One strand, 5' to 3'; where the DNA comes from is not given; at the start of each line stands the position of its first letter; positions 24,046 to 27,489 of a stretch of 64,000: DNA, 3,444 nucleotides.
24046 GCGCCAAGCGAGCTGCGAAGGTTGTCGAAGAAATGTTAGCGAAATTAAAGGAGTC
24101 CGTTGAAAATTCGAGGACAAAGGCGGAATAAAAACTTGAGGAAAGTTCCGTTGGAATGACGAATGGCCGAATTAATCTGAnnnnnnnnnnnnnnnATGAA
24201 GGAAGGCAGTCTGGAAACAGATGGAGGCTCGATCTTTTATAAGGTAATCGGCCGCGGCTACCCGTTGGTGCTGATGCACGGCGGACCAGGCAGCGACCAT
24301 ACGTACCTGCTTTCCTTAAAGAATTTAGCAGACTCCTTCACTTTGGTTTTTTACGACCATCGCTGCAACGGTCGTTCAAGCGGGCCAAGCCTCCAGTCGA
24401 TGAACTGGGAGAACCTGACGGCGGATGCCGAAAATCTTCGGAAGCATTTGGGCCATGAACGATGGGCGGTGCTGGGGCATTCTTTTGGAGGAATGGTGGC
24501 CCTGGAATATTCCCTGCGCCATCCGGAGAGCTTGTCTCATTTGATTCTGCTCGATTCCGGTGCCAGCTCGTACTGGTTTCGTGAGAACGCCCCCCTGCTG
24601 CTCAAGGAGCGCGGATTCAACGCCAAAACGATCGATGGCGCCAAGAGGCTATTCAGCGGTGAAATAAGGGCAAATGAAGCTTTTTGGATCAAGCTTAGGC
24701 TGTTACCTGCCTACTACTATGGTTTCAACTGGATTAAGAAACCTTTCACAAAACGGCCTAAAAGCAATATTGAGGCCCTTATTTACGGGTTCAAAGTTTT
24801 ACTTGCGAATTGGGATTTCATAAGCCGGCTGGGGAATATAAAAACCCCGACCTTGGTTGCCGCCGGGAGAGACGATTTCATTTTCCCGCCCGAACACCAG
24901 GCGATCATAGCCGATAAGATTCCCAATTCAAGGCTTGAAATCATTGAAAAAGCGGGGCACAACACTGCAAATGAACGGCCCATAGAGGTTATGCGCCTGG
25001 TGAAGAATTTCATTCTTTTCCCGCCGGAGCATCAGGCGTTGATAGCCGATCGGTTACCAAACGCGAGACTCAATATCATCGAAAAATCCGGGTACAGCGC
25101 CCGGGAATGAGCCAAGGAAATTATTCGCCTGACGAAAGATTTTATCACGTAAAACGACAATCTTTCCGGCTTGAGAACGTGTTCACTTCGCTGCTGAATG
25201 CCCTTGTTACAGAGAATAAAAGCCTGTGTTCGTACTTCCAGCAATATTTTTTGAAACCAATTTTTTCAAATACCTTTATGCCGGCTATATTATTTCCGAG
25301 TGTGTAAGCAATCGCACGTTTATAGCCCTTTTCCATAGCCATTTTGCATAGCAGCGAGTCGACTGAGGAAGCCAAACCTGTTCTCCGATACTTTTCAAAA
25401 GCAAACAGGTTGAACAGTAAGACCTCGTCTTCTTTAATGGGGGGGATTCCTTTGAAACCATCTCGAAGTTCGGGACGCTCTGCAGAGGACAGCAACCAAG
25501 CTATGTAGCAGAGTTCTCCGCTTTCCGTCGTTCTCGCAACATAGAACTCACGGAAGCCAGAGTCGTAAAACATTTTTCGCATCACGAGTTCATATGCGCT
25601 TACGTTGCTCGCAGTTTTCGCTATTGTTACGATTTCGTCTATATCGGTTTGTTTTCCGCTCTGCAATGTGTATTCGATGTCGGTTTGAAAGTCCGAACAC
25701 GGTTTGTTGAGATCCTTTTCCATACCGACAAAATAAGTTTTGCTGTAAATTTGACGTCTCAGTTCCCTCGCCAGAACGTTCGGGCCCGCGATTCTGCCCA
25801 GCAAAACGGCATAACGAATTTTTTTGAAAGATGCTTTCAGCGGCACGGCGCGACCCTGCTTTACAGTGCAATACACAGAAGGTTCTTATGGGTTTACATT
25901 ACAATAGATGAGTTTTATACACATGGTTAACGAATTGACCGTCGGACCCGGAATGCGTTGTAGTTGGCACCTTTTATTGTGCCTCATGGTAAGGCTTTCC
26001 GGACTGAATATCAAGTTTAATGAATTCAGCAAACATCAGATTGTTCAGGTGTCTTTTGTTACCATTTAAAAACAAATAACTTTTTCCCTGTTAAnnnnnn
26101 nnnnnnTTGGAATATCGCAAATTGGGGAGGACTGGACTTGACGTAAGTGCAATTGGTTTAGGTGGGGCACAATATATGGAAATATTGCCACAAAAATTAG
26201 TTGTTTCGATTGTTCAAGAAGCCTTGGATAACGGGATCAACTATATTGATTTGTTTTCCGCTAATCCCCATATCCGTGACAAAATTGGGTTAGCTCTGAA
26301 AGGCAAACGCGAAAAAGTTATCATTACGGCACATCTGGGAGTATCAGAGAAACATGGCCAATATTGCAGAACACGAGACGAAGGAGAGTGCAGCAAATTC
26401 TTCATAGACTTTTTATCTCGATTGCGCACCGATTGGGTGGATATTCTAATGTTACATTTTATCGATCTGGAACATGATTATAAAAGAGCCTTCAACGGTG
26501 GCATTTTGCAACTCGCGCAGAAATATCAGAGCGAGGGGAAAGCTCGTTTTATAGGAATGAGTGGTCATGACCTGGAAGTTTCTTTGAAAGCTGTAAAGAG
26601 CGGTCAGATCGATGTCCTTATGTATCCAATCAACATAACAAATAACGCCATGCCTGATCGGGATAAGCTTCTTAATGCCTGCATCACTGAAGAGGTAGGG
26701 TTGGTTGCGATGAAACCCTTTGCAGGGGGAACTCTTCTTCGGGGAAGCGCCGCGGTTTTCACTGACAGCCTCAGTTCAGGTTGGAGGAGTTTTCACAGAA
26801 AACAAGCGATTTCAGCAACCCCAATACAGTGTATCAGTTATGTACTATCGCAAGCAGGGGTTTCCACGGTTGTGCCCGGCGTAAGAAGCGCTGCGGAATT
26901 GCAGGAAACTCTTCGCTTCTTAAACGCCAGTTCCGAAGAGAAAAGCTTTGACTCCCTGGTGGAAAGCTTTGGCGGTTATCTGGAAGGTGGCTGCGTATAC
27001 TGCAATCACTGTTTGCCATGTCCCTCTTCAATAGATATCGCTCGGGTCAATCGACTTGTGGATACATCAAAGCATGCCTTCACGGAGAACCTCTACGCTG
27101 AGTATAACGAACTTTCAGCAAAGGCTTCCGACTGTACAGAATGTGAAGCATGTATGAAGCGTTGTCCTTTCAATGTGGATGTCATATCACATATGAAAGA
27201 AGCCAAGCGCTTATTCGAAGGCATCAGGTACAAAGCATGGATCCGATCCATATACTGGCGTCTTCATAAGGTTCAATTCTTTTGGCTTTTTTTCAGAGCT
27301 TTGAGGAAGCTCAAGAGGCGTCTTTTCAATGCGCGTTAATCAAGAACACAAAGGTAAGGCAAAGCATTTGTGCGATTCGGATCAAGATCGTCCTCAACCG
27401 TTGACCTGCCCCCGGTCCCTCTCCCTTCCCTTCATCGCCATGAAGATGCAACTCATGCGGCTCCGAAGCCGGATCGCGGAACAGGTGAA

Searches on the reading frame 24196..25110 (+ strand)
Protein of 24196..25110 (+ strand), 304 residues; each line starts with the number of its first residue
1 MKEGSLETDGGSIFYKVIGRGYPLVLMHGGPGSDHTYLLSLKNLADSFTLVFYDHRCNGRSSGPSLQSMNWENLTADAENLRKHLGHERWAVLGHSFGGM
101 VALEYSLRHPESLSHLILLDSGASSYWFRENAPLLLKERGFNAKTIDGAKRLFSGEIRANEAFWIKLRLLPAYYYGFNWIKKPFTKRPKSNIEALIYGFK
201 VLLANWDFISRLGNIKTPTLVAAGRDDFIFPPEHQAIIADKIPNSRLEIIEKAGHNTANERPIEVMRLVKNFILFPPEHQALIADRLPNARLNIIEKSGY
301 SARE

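Call 57: search_protein_families(library=pfam, proteins=[window:24196-25110:+], max_evalue=0.00001)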
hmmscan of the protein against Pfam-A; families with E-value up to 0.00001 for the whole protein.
window:24196-25110:+ (304 aa): 3 families
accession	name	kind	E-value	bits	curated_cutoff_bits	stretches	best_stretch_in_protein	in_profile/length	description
PF00561.26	Abhydrolase_1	-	3e-31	109.4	25.8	1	22-257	1-240/245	alpha/beta hydrolase fold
PF12146.15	Hydrolase_4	-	1.6e-17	64.1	27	1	24-119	7-107/239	Serine aminopeptidase, S33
PF12697.13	Abhydrolase_6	-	8.4e-16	59.7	26.3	1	24-265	1-214/217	Alpha/beta hydrolase family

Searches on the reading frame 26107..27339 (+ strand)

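Call 57: search_protein_families(library=pfam, proteins=[window:26107-27339:+], max_evalue=0.00001)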
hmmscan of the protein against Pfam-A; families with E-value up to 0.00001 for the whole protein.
window:26107-27339:+ (410 aa): 1 family
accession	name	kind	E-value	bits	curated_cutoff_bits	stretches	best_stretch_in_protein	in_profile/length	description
PF00248.27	Aldo_ket_red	-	2.9e-26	92.7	24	1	16-284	2-286/291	Aldo/keto reductase family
